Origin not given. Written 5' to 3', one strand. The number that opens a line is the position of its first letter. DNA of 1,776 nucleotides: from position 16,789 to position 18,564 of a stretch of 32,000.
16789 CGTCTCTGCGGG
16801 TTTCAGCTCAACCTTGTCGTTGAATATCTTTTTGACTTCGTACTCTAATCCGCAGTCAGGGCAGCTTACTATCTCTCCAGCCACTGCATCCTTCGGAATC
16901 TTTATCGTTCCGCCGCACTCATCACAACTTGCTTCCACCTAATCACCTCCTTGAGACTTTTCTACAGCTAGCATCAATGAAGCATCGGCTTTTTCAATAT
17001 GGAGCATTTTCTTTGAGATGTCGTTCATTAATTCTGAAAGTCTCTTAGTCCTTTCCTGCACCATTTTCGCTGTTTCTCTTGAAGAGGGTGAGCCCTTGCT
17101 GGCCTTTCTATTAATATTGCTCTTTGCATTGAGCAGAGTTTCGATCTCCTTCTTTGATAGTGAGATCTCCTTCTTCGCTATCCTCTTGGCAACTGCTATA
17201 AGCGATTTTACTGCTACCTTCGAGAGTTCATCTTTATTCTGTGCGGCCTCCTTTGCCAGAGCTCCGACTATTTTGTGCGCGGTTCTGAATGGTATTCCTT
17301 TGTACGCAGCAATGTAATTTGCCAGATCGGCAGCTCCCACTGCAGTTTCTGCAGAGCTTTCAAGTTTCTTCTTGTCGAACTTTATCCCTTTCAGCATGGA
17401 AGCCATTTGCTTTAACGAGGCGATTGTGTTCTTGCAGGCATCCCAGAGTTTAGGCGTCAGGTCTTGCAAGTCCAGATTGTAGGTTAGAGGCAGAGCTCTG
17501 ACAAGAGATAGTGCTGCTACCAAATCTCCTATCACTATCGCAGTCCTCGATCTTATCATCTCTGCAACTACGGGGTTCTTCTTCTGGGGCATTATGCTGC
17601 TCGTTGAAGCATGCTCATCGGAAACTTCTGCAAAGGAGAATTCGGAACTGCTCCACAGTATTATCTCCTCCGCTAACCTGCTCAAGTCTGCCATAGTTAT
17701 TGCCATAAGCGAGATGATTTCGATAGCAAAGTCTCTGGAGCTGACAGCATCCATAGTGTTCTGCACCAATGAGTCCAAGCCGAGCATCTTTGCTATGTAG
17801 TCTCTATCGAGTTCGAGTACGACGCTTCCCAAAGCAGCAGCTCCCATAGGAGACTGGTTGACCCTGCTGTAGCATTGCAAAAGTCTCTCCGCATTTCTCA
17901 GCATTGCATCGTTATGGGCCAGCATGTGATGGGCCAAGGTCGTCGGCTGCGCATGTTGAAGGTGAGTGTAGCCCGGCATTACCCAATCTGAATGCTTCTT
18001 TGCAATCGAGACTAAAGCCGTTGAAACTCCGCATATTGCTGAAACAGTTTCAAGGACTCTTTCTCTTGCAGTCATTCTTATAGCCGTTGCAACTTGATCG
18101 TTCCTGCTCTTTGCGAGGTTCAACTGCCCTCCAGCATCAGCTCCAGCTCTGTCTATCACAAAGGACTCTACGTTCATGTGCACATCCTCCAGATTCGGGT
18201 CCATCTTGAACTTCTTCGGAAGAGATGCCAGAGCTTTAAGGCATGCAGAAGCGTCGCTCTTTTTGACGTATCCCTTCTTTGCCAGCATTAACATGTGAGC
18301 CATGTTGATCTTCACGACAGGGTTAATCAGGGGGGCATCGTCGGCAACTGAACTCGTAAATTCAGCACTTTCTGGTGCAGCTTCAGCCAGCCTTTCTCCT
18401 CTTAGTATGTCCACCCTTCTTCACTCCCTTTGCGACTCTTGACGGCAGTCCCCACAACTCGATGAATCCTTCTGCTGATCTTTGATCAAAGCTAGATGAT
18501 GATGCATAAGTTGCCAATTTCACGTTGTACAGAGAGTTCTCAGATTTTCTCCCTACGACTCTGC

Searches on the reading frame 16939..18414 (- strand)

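Call 13: search_protein_families(library=pfam, proteins=[window:16939-18414:-])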
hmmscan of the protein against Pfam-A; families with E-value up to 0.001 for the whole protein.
window:16939-18414:- (491 aa): 2 families
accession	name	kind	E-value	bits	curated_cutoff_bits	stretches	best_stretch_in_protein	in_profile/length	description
PF00206.25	Lyase_1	-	6.8e-55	187.1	27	1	14-296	9-312/312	Lyase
PF14698.11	ASL_C2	-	3.3e-11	43.9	27.3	1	361-415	4-56/69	Argininosuccinate lyase C-terminal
